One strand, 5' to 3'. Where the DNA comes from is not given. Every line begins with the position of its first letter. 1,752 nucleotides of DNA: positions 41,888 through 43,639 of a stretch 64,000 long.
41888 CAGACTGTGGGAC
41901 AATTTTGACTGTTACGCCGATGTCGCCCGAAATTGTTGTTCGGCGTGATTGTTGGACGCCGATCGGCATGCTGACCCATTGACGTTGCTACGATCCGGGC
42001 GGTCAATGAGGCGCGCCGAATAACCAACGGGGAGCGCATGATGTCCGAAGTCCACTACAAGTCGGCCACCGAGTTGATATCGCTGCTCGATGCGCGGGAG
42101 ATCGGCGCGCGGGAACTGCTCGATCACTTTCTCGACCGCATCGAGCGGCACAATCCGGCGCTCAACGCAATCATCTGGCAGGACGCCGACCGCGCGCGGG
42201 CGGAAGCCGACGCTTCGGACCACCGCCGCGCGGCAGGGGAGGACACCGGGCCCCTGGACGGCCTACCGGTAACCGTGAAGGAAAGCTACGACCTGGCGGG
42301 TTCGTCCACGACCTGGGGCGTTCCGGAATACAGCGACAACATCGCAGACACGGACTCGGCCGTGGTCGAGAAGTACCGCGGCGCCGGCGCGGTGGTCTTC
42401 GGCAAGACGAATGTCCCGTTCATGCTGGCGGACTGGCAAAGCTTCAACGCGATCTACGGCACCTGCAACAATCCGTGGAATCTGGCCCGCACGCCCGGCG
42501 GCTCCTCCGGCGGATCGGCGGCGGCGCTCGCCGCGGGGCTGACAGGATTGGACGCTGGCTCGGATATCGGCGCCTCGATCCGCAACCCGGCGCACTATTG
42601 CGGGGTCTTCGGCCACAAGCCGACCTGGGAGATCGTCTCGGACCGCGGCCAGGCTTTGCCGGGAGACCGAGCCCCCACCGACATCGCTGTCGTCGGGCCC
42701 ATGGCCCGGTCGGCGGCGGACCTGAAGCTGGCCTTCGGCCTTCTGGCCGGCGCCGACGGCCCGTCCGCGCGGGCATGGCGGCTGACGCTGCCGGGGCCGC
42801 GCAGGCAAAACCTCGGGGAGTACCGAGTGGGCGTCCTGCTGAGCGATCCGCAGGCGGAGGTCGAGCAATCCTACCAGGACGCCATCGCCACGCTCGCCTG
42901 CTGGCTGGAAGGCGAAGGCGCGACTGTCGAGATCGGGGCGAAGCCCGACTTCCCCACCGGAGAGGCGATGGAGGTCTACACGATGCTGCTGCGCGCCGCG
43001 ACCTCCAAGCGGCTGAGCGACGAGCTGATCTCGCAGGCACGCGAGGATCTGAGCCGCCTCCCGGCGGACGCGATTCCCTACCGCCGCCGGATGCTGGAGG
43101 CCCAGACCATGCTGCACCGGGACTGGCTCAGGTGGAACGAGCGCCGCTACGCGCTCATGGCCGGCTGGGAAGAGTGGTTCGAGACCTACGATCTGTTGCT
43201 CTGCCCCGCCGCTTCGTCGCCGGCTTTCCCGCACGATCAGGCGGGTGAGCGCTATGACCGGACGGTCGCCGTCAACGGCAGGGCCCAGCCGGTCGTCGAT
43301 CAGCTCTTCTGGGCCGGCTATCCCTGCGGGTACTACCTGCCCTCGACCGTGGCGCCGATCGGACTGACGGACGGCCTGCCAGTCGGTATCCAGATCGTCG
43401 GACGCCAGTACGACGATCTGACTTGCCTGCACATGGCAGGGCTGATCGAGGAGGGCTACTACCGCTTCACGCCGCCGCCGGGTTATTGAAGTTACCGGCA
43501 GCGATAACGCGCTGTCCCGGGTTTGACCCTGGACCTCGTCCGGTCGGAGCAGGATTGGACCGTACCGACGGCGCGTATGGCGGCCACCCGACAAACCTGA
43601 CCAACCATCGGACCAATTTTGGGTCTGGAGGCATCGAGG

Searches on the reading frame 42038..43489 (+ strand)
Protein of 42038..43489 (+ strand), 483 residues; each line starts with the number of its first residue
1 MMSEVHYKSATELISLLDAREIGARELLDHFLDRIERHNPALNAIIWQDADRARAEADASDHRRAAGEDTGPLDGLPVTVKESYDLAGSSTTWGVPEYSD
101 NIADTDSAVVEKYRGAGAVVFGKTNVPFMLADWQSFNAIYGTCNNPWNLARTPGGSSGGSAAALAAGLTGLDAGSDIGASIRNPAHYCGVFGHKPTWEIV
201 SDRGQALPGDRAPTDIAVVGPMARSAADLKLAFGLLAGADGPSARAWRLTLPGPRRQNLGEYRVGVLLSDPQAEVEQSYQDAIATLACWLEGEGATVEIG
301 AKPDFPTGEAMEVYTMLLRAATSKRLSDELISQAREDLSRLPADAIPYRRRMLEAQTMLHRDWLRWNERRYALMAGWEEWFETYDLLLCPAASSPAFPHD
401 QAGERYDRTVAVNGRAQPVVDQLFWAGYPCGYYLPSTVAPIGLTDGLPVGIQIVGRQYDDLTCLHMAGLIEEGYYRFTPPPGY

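Call 42: search_protein_families(library=pfam, proteins=[window:42038-43489:+], max_evalue=0.00001)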
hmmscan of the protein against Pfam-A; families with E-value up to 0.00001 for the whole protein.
window:42038-43489:+ (483 aa): 1 family
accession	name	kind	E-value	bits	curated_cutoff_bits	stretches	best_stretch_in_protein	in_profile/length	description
PF01425.27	Amidase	-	1.1e-91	308.6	27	1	26-464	1-445/445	Amidase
